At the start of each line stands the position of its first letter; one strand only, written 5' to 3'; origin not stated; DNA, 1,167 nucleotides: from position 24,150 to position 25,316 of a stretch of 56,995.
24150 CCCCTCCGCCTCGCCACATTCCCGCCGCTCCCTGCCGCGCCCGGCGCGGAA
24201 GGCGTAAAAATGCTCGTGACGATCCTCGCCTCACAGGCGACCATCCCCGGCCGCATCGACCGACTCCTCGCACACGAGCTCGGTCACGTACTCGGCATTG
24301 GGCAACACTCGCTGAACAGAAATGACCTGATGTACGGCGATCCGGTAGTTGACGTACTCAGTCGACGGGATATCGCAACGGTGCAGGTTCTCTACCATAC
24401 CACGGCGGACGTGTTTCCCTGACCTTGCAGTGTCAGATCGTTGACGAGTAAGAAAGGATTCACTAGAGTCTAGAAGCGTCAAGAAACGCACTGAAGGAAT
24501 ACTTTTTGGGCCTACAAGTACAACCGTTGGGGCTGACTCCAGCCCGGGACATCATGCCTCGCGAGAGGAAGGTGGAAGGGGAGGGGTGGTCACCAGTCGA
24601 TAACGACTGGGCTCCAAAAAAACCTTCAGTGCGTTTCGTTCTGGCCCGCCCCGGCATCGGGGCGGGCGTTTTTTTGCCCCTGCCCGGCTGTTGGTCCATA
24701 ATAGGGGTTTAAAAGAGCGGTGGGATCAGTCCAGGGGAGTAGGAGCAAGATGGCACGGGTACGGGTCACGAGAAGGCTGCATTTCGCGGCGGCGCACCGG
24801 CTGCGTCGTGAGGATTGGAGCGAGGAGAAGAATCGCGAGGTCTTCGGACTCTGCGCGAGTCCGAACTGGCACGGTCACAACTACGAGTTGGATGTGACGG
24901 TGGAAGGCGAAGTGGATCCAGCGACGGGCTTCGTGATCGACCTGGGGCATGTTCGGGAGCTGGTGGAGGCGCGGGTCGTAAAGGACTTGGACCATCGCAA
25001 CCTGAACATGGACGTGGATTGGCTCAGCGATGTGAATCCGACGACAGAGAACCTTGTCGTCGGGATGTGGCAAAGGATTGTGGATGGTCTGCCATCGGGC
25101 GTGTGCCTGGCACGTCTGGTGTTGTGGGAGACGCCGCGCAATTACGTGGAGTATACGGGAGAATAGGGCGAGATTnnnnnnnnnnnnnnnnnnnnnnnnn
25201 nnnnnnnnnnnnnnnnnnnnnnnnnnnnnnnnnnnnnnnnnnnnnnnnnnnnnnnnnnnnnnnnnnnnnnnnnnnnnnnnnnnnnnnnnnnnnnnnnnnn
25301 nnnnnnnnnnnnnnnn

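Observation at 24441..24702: Promoter- and terminator-bounded ~200-nt structured RNA with 6S-RNA-like architecture upstream of the pterin operon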

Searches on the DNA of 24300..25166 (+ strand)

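Call 4: search_rna_families(source=window, start=24300, end=24800, threshold=evalue, max_evalue=10, show_alignments=4)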
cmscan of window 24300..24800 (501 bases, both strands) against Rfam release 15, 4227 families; matches with E-value up to 10: 8.
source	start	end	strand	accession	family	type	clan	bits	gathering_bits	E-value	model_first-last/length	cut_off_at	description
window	24590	24675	+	RF02837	anti-hemB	Gene; sRNA;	-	22.5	49.5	0.0051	1-81/81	no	Burkholderia RNA 7 (anti-hemB)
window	24485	24636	+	RF00013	6S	Gene;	-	18.8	46.4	0.11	1-187/187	no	6S / SsrS RNA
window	24609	24675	+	RF02278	Betaproteobacteria_toxic_sRNA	Gene; sRNA;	-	17.8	50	0.45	1-64/64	no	Betaproteobacteria toxic small RNA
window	24598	24674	+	RF02702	AgvB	Gene; sRNA;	-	17.4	56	0.91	1-62/62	no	Anti GcvB sRNA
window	24621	24675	-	RF02628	Hrs1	Gene; sRNA;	-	17.2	56.4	0.87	1-74/74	no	Hfq-regulated sRNA 1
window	24581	24675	+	RF00513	Trp_leader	Cis-reg; leader;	-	15.7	41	2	1-100/100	no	Tryptophan operon leader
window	24622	24682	+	RF00519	suhB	Gene; sRNA;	CL00108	15.6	41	1.2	1-77/77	no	Makes More Granules Regulator RNA (mmgR)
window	24577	24675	+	RF01772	rnk_pseudo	Cis-reg; leader;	-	14.8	55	7.9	1-108/108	no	Pseudomonas rnk leader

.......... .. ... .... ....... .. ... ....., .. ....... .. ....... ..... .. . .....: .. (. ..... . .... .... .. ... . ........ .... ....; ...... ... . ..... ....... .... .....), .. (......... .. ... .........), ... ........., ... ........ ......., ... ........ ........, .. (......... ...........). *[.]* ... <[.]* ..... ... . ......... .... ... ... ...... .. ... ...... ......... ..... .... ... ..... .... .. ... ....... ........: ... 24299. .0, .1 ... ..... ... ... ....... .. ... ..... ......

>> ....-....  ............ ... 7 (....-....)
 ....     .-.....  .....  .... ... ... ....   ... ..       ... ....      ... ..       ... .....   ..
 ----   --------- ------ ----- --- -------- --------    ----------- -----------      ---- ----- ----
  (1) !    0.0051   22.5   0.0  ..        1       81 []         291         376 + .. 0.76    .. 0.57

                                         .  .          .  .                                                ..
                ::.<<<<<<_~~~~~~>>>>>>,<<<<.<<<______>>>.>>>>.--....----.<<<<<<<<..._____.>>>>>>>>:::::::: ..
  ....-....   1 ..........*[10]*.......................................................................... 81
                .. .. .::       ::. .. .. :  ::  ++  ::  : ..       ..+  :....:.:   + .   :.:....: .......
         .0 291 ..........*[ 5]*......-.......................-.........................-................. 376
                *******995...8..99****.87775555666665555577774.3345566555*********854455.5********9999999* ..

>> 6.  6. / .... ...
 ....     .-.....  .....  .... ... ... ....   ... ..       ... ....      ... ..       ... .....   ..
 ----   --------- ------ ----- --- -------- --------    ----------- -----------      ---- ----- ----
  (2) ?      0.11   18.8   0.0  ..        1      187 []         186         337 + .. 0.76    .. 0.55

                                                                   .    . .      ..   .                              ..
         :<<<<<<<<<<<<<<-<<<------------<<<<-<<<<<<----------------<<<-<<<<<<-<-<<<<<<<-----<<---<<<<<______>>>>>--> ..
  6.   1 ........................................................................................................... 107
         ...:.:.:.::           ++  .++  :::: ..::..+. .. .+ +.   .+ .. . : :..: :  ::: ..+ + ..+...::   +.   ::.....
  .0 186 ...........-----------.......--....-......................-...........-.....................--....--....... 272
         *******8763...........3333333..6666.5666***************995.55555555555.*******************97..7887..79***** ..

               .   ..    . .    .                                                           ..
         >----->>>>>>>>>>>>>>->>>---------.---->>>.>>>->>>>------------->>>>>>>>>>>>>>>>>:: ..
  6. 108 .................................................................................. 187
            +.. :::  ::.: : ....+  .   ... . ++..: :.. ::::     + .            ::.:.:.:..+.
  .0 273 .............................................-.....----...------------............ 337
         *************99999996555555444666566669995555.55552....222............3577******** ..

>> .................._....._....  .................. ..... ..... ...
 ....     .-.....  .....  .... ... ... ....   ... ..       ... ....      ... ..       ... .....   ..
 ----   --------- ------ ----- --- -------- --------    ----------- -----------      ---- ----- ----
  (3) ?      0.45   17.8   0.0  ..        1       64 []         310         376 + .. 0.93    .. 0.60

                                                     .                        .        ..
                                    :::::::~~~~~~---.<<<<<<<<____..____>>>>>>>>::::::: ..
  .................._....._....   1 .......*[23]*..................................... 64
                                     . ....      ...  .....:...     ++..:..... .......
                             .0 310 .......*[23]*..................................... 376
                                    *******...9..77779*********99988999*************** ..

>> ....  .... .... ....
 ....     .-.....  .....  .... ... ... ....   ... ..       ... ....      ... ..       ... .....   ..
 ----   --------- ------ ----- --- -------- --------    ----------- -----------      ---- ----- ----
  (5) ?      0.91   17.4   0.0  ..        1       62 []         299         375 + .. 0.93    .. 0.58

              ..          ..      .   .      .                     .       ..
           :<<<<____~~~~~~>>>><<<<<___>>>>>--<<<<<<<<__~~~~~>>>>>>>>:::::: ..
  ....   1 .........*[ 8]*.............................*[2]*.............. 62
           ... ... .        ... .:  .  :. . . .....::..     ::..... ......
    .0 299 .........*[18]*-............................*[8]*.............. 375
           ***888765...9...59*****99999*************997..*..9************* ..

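Call 10: search_rna_families(sources=[L001, L002, L003, L004, L005, L006, L007, L008, L009, L010, L011, L012, L013, L014, L015, L016, L017, L018, L019, L020], threshold=gathering)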
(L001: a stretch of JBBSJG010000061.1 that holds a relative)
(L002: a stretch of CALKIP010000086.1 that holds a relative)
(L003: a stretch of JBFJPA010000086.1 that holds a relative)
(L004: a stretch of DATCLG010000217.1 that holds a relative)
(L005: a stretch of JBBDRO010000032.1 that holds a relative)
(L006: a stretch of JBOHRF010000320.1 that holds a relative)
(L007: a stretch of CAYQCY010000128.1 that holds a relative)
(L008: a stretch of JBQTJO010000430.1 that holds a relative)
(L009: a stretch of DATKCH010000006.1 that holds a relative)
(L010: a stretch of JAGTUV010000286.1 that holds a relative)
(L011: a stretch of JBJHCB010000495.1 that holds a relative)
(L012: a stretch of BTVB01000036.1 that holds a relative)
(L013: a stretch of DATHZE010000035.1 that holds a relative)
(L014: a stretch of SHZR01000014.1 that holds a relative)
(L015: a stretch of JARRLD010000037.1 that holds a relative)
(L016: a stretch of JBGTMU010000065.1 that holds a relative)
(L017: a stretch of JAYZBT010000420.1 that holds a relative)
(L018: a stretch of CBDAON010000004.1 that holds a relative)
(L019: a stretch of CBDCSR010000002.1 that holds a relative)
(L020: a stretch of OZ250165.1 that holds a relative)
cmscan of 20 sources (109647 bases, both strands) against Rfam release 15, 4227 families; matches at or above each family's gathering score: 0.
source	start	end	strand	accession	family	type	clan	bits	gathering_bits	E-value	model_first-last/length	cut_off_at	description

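Call 15: search_rna_families(sources=[L011, L054, L007, L033, L035, L036, L053, L016, L051, L030, L015, L009, L052, L057, L010, L003], threshold=evalue, max_evalue=10, show_alignments=2)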
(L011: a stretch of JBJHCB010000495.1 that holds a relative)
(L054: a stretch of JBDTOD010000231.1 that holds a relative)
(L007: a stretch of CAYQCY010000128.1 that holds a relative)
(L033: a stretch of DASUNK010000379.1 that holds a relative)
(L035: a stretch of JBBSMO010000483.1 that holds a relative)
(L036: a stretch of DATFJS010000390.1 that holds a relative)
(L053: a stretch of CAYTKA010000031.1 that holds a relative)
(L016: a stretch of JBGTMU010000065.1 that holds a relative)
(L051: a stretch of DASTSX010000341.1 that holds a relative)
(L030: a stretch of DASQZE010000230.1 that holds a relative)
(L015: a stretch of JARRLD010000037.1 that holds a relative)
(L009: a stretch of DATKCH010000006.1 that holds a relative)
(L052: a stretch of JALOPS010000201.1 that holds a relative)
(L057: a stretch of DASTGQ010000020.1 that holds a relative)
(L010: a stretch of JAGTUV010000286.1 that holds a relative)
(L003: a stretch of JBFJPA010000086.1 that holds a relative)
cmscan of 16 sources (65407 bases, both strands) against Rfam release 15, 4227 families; matches with E-value up to 10: 23.
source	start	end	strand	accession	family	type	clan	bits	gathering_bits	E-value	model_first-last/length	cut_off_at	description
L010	2757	2944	+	RF04119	MIR1858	Gene; miRNA;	-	40.2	137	0.0024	1-197/197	no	MIR1858 microRNA precursor family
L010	2766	2938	-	RF04119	MIR1858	Gene; miRNA;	-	37.8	137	0.0084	1-197/197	no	MIR1858 microRNA precursor family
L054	14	132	+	RF00013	6S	Gene;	-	34.3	46.4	0.0029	33-154/187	no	6S / SsrS RNA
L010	2788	2917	-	RF03433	mir-2576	Gene; miRNA;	-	32.2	83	0.43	1-120/120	no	mir-2576 microRNA precursor family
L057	1285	1463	+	RF00013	6S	Gene;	-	30.9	46.4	0.019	1-187/187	no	6S / SsrS RNA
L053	2679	2844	+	RF00013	6S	Gene;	-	29.2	46.4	0.047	1-187/187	no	6S / SsrS RNA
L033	513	692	+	RF00013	6S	Gene;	-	28.9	46.4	0.057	1-187/187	no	6S / SsrS RNA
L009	2775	2952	+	RF00013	6S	Gene;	-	27.8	46.4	0.1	1-187/187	no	6S / SsrS RNA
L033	858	917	-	RF03943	mir-1824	Gene; miRNA;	-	27.6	90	0.12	1-63/63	no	mir-1824 microRNA precursor family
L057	997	1048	-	RF03937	mir-9456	Gene; miRNA;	-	26.9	80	0.58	1-68/68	no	mir-9456 microRNA precursor family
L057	997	1048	+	RF03937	mir-9456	Gene; miRNA;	-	26.1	80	0.93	1-68/68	no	mir-9456 microRNA precursor family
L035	70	122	-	RF04096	mir-4433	Gene; miRNA;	-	26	77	0.83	1-83/83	no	mir-4433 microRNA precursor family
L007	237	357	+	RF02930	aspS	Cis-reg;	-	25.7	42.5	4.5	1-79/79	no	aspS RNA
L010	2797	2889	-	RF03349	mir-3151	Gene; miRNA;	-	25.4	83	6.1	1-85/85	no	mir-3151 microRNA precursor family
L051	3461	3534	-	RF02239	asX6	Gene; sRNA;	-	25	50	4.4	1-93/93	no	Xanthomonas sRNA asX6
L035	70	122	+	RF04096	mir-4433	Gene; miRNA;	-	24.3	77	2.3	1-83/83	no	mir-4433 microRNA precursor family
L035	1207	1362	+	RF00013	6S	Gene;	-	24.1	46.4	0.77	1-187/187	no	6S / SsrS RNA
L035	73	119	+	RF03872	MIR6426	Gene; miRNA;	-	23.5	96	3.9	1-84/84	no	MIR6426 microRNA precursor family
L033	2157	2222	+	RF03626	mir-9791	Gene; miRNA;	-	23.4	70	2.6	1-79/79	no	mir-9791 microRNA precursor family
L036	2832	2898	+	RF00519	suhB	Gene; sRNA;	CL00108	23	41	2.1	1-77/77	no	Makes More Granules Regulator RNA (mmgR)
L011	988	1040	-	RF02227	sX8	Gene; sRNA;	-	22.7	50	3.9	1-82/82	no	Proteobacterial sRNA sX8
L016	620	682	-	RF01688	Actino-pnp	Cis-reg;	-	21.3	47.7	7.2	1-63/63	no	Actino-pnp RNA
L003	2724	2850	-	RF03018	RT-15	Gene; sRNA;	-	20.2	82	1.5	1-192/192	no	RT-15 RNA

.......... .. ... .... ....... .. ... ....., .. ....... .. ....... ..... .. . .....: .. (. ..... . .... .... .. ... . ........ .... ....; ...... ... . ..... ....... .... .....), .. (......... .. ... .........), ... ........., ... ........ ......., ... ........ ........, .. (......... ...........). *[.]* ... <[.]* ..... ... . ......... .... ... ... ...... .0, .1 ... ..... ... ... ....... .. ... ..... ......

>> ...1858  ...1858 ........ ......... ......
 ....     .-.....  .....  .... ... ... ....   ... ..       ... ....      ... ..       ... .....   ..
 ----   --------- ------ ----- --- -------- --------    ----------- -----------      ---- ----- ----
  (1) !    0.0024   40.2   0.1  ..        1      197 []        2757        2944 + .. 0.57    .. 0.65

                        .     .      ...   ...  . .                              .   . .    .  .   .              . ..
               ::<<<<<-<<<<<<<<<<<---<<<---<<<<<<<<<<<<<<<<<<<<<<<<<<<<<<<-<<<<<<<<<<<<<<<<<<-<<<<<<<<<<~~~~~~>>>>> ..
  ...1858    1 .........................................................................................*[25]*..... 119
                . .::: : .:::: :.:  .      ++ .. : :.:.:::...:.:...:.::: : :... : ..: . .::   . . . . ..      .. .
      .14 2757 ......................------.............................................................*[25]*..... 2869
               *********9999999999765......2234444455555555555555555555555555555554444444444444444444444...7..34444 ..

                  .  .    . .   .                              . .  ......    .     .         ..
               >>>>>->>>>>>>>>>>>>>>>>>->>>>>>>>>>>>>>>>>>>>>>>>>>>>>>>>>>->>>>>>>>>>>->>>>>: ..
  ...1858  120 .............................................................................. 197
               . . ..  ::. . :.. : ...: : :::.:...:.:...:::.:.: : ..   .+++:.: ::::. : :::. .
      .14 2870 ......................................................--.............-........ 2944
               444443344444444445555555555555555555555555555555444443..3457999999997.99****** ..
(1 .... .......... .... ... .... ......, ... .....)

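Call 16: search_rna_families(sources=[L043, L044, L046, L047, L049, L050, L055, L056, L058, L060, L061, L063, L064, L065, L069, L070, L071, L072, L073, L075], threshold=gathering)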
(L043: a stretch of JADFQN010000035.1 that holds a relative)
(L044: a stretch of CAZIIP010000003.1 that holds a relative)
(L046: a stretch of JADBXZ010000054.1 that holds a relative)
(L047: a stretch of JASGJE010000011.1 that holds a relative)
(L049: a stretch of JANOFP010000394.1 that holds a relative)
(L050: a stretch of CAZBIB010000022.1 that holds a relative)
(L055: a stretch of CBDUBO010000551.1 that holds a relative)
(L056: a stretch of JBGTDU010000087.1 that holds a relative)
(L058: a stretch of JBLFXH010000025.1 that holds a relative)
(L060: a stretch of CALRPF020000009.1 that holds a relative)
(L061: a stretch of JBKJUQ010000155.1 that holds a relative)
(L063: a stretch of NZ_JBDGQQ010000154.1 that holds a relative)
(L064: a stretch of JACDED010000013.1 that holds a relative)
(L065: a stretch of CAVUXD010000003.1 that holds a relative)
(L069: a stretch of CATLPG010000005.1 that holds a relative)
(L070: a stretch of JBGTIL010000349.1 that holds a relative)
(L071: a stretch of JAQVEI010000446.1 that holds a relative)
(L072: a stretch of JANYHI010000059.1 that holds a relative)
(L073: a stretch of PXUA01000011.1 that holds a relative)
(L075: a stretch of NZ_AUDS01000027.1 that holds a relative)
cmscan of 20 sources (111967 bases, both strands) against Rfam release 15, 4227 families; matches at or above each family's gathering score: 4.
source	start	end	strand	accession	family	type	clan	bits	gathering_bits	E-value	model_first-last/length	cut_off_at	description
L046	4776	4849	+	RF00005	tRNA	Gene; tRNA;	CL00001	64.8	29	1.5e-11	1-71/71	no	tRNA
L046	250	379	-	RF00162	SAM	Cis-reg; riboswitch;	CL00012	63.6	44.4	3.4e-12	1-108/108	no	SAM riboswitch aptamer (S box leader)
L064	2828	2909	+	RF01705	Flavo-1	Gene; sRNA;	-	55.9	42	3.4e-09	1-76/76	no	Flavo-1 RNA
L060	2840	2900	+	RF01705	Flavo-1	Gene; sRNA;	-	48.8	42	2.9e-07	9-69/76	no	Flavo-1 RNA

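Call 19: build_rna_model(alignment_id=A1)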
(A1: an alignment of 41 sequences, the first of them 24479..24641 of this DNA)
Model R1 built from alignment A1 (41 sequences, 195 columns); structure: RNAalifold consensus.
model positions 164; base pairs 37; branch points 1; effective number of sequences 4.21; information 0.59 bits per position. Calibrated on 0.2 Mb of random sequence (short: E-values are rough).
structure used (alignment columns):
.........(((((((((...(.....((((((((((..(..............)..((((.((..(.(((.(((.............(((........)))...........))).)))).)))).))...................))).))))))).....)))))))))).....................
